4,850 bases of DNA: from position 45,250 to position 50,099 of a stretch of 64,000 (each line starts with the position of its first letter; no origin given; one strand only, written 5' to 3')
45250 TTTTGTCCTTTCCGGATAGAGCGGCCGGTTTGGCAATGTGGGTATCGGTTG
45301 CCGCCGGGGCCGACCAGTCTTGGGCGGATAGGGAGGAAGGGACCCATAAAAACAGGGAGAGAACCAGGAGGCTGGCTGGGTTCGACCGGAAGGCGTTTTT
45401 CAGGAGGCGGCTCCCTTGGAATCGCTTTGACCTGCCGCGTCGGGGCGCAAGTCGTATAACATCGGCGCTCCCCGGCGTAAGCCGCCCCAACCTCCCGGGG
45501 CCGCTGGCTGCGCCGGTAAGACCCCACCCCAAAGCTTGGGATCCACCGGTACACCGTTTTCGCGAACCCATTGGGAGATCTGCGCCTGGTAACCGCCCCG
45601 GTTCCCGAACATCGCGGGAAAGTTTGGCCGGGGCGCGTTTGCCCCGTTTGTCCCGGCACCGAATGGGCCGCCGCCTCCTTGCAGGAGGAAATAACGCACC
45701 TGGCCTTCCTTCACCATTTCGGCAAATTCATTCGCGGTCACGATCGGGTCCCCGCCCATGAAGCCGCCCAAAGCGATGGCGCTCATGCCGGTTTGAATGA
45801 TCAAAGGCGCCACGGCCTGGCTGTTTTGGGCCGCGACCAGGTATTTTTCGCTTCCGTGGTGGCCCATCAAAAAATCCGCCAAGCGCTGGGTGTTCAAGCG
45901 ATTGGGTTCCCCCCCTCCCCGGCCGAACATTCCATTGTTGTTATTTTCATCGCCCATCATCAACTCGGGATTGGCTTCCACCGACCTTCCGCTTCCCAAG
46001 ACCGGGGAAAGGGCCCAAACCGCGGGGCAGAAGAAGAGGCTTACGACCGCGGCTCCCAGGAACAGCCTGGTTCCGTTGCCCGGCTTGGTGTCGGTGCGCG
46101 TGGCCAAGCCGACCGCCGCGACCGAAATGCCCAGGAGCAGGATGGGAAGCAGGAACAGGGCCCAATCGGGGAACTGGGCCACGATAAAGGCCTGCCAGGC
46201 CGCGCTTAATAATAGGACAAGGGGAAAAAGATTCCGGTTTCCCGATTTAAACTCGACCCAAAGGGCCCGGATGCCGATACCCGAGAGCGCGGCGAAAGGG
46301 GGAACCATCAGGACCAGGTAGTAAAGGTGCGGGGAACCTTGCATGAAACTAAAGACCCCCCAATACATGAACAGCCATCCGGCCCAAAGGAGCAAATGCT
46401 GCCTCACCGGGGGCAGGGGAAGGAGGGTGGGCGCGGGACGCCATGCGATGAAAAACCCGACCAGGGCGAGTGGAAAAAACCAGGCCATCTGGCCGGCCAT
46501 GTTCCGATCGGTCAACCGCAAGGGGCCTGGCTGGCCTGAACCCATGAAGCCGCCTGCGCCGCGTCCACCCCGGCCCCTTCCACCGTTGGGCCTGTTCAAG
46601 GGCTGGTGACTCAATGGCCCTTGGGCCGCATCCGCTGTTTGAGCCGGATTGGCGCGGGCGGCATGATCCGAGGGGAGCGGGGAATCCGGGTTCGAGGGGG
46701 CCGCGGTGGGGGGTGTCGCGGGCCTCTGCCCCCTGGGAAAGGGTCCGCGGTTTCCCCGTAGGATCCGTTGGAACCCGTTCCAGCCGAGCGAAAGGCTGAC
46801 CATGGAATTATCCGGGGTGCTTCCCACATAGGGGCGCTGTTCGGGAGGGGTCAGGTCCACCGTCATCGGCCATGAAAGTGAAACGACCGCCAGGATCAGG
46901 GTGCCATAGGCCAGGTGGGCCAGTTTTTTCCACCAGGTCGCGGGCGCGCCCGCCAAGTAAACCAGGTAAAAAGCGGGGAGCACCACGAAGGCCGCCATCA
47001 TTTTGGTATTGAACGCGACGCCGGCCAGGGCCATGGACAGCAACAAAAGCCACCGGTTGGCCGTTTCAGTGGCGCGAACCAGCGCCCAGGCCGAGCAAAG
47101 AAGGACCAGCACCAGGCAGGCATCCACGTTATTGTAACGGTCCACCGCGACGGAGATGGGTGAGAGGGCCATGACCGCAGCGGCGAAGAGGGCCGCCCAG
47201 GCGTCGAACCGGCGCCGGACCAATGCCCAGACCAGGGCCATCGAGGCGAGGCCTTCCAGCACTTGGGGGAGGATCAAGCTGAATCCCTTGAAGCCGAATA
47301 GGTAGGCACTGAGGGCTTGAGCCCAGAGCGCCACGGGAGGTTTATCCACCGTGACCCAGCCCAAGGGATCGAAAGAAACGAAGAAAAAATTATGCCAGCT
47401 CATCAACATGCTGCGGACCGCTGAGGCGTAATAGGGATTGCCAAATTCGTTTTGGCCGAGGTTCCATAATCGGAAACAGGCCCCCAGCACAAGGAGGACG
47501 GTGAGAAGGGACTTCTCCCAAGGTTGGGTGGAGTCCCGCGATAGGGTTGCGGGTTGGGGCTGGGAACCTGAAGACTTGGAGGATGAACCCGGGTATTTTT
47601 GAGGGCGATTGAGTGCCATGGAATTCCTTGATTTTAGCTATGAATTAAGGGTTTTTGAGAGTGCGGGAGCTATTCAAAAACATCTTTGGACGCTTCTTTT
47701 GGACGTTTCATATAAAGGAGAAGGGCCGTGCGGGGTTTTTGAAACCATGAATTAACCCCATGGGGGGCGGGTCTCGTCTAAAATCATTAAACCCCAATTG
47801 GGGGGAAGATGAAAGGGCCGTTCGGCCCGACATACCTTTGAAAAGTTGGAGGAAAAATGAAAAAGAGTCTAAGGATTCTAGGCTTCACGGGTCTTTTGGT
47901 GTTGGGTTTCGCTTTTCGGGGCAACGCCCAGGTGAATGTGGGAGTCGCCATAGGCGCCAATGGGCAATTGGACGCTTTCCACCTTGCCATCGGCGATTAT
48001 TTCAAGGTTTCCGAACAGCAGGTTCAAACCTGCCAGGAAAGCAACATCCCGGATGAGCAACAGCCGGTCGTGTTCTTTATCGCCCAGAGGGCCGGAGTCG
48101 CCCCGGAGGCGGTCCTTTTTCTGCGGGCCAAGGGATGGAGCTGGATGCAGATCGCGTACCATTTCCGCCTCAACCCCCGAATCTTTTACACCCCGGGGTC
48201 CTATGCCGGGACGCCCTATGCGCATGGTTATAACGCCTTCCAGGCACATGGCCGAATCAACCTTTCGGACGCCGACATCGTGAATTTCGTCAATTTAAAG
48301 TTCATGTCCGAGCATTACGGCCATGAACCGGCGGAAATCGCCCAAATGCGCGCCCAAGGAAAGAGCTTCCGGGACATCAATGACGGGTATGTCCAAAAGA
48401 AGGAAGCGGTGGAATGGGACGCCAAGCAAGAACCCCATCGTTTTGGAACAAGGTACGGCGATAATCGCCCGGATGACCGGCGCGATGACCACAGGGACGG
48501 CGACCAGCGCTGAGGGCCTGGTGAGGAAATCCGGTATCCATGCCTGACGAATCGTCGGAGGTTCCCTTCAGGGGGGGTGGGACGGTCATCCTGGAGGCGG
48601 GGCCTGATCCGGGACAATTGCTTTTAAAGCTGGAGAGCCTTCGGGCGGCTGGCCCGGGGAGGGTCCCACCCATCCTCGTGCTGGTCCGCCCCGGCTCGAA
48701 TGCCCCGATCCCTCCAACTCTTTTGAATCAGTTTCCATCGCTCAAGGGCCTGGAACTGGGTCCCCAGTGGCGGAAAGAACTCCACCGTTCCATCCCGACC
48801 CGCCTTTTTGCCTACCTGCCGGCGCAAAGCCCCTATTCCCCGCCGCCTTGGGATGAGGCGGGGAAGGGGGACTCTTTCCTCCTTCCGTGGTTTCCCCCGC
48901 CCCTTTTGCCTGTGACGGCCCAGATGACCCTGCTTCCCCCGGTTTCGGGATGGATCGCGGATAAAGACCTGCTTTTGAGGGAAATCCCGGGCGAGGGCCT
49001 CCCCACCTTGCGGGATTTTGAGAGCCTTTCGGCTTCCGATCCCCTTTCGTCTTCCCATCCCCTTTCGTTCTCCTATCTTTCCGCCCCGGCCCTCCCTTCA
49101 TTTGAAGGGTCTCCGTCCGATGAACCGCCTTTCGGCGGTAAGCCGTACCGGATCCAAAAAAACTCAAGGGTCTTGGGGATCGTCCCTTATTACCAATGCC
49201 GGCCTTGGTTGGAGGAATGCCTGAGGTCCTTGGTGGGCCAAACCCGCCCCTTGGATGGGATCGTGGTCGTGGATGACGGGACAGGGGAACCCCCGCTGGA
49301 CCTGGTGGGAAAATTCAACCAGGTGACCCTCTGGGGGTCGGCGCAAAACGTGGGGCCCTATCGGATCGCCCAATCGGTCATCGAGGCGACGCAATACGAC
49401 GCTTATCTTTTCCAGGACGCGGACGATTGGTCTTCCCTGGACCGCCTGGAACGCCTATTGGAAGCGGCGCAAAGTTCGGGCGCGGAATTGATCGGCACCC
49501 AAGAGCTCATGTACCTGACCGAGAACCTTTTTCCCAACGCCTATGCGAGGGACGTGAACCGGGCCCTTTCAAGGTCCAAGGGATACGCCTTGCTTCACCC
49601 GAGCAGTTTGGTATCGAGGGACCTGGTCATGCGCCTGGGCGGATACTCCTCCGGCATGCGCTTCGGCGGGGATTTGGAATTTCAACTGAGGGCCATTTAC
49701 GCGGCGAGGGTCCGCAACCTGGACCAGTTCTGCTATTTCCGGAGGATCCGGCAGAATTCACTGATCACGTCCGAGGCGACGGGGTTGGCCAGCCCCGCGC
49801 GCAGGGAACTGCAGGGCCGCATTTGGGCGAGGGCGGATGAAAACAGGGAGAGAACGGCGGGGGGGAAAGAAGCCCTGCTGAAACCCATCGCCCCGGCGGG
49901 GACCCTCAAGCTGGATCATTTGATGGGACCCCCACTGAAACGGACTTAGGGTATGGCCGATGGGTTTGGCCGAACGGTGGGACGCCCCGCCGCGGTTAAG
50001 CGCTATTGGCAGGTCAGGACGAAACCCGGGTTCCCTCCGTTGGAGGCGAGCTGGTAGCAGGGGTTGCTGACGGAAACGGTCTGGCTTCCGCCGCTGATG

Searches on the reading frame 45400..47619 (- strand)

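Call 9: search_protein_families(library=pfam, proteins=[window:45400-47619:-], max_evalue=0.001)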
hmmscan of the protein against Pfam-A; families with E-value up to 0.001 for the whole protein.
window:45400-47619:- (739 aa): 3 families
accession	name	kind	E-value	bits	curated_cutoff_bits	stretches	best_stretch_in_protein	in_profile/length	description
PF13231.12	PMT_2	-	2.5e-32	112.8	26.1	1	92-250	1-160/160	Dolichyl-phosphate-mannose-protein mannosyltransferase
PF24878.1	YkcB_C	-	1.1e-23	83.3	27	1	580-655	1-72/85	Putative mannosyltransferase YkcB-like, C-terminal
PF02366.24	PMT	-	3.5e-07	30.5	22.7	1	58-247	27-229/245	Dolichyl-phosphate-mannose-protein mannosyltransferase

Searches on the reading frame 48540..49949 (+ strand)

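Call 10: search_protein_families(library=pfam, proteins=[window:48540-49949:+], max_evalue=0.001)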
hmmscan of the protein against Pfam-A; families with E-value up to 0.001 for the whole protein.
window:48540-49949:+ (469 aa): 1 family
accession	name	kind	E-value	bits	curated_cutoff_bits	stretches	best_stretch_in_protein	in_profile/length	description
PF00535.33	Glycos_transf_2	-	8.5e-14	52.3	23.3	1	214-318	3-111/168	Glycosyl transferase family 2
